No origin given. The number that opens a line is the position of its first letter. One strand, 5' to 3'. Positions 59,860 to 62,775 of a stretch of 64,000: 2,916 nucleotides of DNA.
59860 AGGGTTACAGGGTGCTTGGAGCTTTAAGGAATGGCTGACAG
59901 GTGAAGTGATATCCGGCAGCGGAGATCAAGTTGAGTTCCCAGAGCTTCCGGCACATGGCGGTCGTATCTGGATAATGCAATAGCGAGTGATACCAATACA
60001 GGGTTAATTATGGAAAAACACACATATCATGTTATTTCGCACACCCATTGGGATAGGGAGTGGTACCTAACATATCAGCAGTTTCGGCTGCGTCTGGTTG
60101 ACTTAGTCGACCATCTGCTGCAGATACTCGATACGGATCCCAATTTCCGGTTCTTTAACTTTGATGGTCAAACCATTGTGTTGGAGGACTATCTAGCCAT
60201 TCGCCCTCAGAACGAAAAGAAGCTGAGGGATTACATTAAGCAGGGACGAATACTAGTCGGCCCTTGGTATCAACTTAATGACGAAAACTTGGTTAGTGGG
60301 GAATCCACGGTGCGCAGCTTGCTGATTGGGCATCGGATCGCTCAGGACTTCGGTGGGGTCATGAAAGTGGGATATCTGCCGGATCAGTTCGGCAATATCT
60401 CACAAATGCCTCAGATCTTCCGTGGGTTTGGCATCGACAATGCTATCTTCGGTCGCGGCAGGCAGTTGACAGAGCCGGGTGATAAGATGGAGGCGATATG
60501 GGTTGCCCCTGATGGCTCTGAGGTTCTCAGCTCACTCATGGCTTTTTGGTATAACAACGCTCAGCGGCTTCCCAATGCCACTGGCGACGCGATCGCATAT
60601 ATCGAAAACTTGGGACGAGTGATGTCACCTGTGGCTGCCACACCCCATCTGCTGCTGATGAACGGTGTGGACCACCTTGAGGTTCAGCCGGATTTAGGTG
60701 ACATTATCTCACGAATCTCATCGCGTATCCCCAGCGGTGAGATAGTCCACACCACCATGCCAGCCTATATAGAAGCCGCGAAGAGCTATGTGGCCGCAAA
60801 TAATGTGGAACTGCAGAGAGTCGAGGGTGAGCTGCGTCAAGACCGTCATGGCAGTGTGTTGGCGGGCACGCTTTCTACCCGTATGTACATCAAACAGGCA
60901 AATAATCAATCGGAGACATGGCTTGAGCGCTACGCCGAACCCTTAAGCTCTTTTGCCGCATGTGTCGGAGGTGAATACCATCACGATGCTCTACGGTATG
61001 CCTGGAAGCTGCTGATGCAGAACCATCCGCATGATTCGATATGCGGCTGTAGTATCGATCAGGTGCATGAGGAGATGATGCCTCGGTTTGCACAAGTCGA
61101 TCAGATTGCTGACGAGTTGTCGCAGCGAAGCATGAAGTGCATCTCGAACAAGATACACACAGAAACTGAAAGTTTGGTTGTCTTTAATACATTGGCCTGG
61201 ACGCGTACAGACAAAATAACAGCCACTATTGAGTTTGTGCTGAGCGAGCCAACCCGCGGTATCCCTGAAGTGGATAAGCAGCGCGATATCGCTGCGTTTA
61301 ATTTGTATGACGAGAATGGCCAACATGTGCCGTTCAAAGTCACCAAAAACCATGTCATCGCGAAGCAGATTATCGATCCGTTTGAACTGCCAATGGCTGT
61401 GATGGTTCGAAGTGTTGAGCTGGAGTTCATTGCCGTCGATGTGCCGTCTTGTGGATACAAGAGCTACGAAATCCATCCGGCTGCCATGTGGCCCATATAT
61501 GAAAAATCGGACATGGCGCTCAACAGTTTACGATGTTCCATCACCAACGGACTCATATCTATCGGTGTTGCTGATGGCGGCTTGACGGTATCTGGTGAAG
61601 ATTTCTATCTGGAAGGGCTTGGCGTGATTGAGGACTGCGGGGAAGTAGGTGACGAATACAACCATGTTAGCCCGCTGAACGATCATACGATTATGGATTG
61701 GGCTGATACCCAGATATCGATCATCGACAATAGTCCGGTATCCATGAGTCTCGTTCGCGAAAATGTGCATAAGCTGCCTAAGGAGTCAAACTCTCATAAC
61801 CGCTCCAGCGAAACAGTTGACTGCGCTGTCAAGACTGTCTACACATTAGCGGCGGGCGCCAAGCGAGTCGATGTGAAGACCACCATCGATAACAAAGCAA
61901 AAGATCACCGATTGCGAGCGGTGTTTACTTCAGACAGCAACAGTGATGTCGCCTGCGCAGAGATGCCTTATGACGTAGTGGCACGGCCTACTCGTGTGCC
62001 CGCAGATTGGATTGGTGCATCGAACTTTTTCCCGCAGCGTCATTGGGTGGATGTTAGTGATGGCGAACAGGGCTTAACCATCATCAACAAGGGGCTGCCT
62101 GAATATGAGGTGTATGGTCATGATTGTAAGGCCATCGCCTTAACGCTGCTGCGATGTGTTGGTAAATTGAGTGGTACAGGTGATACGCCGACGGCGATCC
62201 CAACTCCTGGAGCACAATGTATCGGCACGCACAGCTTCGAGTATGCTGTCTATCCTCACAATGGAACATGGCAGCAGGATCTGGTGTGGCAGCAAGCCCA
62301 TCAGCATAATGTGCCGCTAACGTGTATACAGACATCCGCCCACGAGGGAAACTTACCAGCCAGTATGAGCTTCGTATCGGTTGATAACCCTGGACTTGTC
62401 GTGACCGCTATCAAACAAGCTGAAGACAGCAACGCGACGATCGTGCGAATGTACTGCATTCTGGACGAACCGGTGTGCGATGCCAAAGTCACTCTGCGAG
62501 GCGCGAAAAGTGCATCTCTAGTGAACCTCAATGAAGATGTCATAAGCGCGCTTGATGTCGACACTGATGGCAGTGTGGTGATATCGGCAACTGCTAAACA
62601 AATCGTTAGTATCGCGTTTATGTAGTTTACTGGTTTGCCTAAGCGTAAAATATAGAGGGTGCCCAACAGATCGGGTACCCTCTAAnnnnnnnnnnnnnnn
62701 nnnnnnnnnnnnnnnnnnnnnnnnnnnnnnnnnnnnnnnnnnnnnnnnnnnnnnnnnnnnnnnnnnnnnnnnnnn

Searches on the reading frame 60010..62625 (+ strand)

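Call 42: search_protein_families(library=pfam, proteins=[window:60010-62625:+], max_evalue=0.001)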
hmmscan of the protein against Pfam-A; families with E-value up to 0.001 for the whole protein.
window:60010-62625:+ (871 aa): 5 families
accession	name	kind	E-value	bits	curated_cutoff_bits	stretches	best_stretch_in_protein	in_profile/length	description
PF01074.27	Glyco_hydro_38N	-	1.4e-36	126.8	25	1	6-236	2-231/270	Glycosyl hydrolases family 38 N-terminal domain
PF09261.16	Alpha-mann_mid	-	6.9e-15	55.3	31.1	1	285-377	4-95/96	Alpha mannosidase middle domain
PF07748.19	Glyco_hydro_38C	-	8.6e-13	49.4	25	1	596-715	91-198/206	Glycosyl hydrolases family 38 C-terminal domain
PF17677.7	Glyco_hydro38C2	-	2e-08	34.7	22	1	796-867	2-71/72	Glycosyl hydrolases family 38 C-terminal beta sandwich domain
PF18438.7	Glyco_hydro_38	-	2.4e-05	24.8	28.4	1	387-488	4-109/111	Glycosyl hydrolases family 38 C-terminal domain 1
